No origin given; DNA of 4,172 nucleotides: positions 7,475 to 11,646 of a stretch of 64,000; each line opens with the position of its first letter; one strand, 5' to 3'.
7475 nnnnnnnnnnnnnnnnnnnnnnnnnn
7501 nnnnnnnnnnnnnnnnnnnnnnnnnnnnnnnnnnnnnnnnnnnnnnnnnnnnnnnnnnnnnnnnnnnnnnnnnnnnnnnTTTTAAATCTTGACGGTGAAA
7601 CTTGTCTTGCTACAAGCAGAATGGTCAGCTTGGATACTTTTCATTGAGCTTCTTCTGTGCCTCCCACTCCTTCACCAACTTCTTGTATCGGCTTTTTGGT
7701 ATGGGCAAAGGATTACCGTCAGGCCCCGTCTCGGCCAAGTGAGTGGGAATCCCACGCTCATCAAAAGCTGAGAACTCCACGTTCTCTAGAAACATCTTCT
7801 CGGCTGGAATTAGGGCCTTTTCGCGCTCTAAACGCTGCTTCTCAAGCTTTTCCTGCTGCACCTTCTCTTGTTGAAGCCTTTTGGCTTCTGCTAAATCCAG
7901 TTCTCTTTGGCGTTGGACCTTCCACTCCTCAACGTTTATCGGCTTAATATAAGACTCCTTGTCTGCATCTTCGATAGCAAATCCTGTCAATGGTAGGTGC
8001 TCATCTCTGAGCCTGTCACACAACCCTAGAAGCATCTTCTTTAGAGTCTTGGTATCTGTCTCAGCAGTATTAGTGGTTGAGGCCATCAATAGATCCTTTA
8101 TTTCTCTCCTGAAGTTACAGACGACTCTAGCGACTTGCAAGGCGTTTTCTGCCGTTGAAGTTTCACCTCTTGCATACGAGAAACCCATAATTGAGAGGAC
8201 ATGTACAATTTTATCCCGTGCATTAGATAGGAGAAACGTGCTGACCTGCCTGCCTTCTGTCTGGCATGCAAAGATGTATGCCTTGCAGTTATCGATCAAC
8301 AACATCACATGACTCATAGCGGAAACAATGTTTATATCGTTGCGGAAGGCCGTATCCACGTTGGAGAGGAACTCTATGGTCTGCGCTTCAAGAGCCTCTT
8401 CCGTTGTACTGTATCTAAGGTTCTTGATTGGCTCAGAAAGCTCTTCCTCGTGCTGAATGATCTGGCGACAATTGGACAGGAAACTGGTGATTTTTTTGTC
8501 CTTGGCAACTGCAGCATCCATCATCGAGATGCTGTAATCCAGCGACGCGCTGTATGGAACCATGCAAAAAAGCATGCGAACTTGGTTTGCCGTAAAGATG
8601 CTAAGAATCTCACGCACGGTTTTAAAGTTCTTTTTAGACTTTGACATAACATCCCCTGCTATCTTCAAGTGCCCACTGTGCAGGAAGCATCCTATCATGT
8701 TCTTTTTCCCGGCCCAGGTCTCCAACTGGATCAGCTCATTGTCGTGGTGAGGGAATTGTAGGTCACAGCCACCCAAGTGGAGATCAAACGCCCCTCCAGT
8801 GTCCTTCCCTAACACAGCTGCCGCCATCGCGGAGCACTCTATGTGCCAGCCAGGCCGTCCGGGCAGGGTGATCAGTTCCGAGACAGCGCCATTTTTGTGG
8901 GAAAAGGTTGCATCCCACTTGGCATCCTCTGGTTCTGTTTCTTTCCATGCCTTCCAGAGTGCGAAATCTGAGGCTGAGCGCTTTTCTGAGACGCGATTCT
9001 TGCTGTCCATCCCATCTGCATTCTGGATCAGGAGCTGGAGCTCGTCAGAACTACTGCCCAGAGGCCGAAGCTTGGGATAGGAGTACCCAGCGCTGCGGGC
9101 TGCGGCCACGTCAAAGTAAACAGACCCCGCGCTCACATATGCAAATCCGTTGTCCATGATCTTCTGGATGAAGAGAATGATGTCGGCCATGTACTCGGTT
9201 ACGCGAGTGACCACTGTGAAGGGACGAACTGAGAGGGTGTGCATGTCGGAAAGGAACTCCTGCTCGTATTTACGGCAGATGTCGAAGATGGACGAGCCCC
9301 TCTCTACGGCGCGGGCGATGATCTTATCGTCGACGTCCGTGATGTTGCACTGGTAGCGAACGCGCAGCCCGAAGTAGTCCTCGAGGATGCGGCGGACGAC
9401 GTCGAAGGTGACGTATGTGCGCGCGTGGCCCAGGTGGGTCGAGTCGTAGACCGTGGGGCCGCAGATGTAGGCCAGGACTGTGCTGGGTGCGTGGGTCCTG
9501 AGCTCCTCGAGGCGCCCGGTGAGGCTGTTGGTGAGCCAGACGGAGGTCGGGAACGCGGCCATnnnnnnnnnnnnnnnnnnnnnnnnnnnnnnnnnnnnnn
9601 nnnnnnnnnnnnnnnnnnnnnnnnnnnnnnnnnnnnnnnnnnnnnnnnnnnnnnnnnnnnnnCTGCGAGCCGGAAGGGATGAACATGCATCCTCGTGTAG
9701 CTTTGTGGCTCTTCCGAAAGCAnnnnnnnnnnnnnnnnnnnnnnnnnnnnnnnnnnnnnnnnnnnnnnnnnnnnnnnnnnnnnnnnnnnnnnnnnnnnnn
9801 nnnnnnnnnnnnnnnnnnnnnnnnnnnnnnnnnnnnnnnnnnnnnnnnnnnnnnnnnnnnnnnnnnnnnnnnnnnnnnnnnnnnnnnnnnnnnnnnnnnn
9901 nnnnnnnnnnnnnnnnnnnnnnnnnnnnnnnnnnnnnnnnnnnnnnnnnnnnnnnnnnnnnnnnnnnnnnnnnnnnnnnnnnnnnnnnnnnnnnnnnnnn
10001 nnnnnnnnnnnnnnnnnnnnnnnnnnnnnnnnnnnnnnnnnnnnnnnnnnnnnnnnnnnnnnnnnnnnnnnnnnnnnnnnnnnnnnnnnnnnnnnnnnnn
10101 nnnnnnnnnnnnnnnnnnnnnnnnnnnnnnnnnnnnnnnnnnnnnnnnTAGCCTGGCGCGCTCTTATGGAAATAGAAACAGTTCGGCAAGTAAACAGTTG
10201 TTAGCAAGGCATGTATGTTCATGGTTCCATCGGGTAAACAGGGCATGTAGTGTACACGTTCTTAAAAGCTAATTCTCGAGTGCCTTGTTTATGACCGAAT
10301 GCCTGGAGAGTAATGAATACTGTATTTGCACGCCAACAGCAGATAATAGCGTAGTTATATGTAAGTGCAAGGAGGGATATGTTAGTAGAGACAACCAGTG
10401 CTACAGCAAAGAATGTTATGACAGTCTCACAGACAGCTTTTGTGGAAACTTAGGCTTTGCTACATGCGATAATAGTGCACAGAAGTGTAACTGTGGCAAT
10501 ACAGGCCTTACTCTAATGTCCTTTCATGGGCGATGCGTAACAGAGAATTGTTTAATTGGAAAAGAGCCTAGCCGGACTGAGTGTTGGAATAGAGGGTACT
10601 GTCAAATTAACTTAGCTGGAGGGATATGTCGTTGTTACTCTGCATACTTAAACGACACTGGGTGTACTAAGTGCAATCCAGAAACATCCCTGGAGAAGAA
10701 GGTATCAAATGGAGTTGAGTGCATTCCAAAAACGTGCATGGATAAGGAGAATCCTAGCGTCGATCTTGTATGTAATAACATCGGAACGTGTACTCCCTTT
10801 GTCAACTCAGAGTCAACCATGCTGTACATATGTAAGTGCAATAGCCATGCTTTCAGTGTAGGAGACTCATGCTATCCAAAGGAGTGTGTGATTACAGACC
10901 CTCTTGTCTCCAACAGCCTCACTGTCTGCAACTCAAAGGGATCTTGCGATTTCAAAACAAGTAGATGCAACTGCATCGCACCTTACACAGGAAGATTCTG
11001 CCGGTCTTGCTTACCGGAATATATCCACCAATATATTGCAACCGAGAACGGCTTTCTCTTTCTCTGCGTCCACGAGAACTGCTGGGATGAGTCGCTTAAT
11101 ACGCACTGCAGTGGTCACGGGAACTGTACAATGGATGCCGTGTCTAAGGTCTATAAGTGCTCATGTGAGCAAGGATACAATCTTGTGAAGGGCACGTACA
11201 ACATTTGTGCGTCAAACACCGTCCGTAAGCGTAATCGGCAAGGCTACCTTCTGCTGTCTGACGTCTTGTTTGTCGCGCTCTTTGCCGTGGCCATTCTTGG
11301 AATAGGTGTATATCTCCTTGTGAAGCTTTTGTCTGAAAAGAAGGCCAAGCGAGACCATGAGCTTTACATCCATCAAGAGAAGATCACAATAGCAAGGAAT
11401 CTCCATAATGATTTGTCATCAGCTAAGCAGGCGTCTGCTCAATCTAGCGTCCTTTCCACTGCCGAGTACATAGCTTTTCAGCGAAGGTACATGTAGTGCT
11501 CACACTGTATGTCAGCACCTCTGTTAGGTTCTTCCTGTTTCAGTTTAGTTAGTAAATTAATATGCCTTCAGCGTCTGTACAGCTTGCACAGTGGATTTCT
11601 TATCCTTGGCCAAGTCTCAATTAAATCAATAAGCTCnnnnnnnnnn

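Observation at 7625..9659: tRNA-Cys(GCA) 26 bp upstream of, and co-oriented with, the cysteinyl-tRNA synthetase gene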

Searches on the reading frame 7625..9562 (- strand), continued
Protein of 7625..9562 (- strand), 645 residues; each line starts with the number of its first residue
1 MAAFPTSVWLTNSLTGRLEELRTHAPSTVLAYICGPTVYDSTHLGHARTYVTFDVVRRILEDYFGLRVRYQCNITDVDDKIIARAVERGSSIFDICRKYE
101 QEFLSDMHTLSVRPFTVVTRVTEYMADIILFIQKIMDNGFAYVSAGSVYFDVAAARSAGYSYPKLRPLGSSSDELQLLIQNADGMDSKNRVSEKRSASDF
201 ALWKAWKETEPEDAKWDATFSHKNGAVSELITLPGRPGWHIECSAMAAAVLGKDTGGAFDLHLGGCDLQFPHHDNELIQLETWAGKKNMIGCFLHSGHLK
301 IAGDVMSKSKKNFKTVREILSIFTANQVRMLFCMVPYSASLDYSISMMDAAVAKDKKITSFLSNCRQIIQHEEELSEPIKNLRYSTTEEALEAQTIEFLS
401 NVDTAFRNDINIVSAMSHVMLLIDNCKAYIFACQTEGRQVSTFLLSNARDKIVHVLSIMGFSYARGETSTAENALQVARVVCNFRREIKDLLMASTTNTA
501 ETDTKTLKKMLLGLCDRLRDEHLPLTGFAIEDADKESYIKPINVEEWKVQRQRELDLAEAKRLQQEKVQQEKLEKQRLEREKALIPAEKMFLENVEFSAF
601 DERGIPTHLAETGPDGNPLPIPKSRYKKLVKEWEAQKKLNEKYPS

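Call 13: find_encoding_contigs(protein=P0004, flank=6000, max_places=2)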
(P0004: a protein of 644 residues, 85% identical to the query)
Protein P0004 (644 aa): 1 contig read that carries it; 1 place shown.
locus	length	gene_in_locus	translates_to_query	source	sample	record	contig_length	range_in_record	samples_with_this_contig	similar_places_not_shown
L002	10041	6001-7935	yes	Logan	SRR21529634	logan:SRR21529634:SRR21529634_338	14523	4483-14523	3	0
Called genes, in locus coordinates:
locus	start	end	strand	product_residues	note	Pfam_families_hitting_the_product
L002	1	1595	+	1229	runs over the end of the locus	-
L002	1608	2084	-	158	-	-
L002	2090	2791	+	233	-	PF00307:CH, PF03271:EB1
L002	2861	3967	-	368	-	PF01926:MMR_HSR1, PF02421:FeoB_N, PF16897:MMR_HSR1_Xtn, PF02824:TGS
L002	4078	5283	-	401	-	-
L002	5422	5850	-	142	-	-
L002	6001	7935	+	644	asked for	PF01406:tRNA-synt_1e, PF09334:tRNA-synt_1g (faint)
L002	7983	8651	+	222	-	PF06146:PsiE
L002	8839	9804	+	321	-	-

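Call 14: find_encoding_contigs(protein=P0007, flank=6000, max_places=2)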
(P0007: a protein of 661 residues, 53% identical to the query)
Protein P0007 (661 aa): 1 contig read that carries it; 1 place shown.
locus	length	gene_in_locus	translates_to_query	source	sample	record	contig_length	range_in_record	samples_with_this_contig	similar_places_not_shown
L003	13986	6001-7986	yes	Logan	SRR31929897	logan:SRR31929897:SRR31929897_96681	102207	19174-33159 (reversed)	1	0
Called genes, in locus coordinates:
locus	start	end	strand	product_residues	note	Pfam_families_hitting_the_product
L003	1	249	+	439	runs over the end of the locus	PF02319:WHD_E2F_TDP (weak)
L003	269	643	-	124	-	PF02493:MORN (faint)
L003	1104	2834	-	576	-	PF03224:V-ATPase_H_N (weak), PF11698:V-ATPase_H_C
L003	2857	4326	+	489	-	PF00675:Peptidase_M16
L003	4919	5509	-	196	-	PF07890:Rrp15p (weak)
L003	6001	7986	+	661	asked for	PF01406:tRNA-synt_1e, PF09334:tRNA-synt_1g (faint)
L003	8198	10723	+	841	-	PF11145:DUF2921, PF12678:zf-rbx1 (weak), PF13639:zf-RING_2, PF14634:zf-RING_5 (weak)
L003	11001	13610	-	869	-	PF00856:SET (weak)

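Call 16: find_encoding_contigs(protein=P0008, flank=6000, max_places=2)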
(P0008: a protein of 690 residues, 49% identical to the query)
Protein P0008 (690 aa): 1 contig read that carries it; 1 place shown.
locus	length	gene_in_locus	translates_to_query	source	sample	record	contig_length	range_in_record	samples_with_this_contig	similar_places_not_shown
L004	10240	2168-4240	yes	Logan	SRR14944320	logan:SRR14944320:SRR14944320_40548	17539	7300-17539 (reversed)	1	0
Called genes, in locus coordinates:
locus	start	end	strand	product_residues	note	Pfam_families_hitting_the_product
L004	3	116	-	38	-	?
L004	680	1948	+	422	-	-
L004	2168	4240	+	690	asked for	PF01406:tRNA-synt_1e, PF09334:tRNA-synt_1g (faint)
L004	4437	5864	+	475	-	-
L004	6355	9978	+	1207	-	-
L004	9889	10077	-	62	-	-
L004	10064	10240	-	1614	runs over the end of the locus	PF00856:SET (weak)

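Call 17: find_encoding_contigs(protein=P0006, flank=6000, max_places=2)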
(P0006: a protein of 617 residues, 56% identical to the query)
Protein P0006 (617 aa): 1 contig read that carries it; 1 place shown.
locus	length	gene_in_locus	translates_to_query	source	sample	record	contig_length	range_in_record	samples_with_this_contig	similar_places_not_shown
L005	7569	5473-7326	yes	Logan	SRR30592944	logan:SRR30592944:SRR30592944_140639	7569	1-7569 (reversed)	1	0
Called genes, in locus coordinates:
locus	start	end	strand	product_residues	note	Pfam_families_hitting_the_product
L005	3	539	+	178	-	?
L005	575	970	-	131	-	PF01655:Ribosomal_L32e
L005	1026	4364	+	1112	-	-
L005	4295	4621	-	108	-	-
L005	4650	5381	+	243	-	PF00307:CH, PF03271:EB1 (weak)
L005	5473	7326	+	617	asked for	PF01406:tRNA-synt_1e, PF09334:tRNA-synt_1g (faint)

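Call 18: find_encoding_contigs(protein=P0012, flank=6000, max_places=2)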
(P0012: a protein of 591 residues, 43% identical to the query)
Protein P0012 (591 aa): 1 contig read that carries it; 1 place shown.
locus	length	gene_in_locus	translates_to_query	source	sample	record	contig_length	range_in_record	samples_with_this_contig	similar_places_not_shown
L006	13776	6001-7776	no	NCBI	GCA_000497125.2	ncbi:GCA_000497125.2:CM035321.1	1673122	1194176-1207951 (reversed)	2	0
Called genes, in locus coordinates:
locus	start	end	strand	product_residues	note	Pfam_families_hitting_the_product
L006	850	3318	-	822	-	PF14727:PHTB1_N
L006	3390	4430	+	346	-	-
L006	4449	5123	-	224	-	PF18289:HU-CCDC81_euk_2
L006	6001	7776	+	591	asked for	PF01406:tRNA-synt_1e, PF09334:tRNA-synt_1g (faint)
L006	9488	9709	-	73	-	-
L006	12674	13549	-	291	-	-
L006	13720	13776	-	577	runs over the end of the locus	-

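Call 19: find_encoding_contigs(protein=P0011, flank=6000, max_places=2)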
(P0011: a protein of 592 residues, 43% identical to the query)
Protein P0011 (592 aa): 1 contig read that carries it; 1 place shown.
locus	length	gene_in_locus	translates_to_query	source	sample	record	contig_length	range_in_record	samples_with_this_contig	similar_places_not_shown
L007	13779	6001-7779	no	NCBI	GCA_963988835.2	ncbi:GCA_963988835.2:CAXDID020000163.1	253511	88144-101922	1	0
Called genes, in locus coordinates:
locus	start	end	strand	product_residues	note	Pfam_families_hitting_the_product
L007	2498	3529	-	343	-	-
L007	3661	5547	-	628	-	PF03914:CBF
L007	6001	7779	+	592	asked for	PF01406:tRNA-synt_1e, PF09334:tRNA-synt_1g (faint)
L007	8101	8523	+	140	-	-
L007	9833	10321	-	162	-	-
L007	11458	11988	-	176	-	-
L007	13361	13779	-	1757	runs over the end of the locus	-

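Call 21: find_encoding_contigs(protein=P0002, flank=6000, max_places=2)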
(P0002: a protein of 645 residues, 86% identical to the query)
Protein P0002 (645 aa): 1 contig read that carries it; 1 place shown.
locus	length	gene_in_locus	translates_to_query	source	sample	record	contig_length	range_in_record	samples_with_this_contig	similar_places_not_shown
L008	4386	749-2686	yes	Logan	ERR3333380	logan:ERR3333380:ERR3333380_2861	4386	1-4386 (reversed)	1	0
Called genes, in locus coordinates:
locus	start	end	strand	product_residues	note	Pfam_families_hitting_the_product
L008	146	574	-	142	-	-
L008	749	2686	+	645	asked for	PF01406:tRNA-synt_1e, PF09334:tRNA-synt_1g (faint)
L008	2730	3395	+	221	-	PF06146:PsiE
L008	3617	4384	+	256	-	?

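Call 22: find_encoding_contigs(protein=P0003, flank=6000, max_places=2)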
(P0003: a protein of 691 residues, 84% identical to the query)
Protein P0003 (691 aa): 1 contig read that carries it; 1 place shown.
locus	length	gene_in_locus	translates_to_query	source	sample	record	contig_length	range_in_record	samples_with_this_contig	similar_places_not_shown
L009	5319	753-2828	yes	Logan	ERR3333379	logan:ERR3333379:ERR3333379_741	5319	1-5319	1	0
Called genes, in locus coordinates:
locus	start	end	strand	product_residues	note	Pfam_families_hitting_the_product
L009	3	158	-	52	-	?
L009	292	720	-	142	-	-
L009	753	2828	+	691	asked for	PF01406:tRNA-synt_1e, PF09334:tRNA-synt_1g (faint)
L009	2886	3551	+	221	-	PF06146:PsiE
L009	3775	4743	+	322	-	-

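Call 23: find_encoding_contigs(protein=P0001, flank=10000, max_places=8)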
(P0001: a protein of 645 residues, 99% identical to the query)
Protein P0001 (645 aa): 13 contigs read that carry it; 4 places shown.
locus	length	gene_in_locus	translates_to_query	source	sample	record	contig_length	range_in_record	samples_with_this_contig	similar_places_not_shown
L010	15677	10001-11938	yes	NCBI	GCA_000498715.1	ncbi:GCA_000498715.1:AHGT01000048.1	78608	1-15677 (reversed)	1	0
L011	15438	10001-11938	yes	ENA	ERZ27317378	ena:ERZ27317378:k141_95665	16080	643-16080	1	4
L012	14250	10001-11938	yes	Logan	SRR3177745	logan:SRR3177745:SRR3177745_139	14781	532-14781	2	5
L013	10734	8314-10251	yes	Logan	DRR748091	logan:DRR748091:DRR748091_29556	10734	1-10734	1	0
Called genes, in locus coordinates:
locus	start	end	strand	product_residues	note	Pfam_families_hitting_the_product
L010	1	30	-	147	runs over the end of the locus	PF04628:Sedlin_N (weak)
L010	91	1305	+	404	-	-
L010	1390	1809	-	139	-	PF01655:Ribosomal_L32e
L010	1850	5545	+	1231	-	-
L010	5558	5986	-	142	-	-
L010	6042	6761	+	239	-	PF00307:CH, PF03271:EB1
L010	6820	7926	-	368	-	PF01926:MMR_HSR1, PF02421:FeoB_N, PF16897:MMR_HSR1_Xtn, PF02824:TGS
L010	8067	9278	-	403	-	-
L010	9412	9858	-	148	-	-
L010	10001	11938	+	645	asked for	PF01406:tRNA-synt_1e, PF09334:tRNA-synt_1g (faint)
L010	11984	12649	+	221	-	PF06146:PsiE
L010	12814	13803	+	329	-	-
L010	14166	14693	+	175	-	-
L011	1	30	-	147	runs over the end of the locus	PF04628:Sedlin_N (weak)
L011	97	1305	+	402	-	-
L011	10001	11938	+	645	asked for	PF01406:tRNA-synt_1e, PF09334:tRNA-synt_1g (faint)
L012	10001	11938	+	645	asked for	PF01406:tRNA-synt_1e, PF09334:tRNA-synt_1g (faint)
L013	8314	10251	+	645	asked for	PF01406:tRNA-synt_1e, PF09334:tRNA-synt_1g (faint)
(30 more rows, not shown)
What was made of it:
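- G. duodenalis has DRG, a 403-aa gene, a 142-aa gene and the tRNA in between (call 23). Retention within the species complex is uninformative, because all neighbouring genes are also collinear there (calls 13, 21-23).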

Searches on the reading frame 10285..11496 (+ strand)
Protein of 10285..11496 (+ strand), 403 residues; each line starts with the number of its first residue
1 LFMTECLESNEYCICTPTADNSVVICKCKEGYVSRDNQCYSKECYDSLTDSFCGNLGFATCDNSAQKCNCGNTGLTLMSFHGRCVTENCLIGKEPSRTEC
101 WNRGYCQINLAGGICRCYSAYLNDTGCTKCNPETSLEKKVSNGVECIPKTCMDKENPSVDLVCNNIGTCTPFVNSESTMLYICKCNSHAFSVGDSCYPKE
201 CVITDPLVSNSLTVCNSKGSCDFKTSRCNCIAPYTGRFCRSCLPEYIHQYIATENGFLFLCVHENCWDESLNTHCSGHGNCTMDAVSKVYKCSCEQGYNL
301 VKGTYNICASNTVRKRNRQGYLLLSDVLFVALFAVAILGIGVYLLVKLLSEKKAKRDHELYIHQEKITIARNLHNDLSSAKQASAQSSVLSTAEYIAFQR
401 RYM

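Call 35: search_protein_families(library=pfam, proteins=[window:10285-11496:+], max_evalue=0.01)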
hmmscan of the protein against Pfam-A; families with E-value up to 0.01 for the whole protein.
window:10285-11496:+ (403 aa): 3 families
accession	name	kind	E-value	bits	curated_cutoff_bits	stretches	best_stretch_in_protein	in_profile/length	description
PF07974.19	EGF_2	-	0.00032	21.4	22.1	1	98-124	6-30/32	EGF-like domain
PF00053.31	EGF_laminin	-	0.00033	21.2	21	1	215-249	3-41/49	Laminin EGF domain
PF23106.1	EGF_Teneurin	-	0.0017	18.8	24.3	1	274-299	4-23/30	Teneurin-like EGF domain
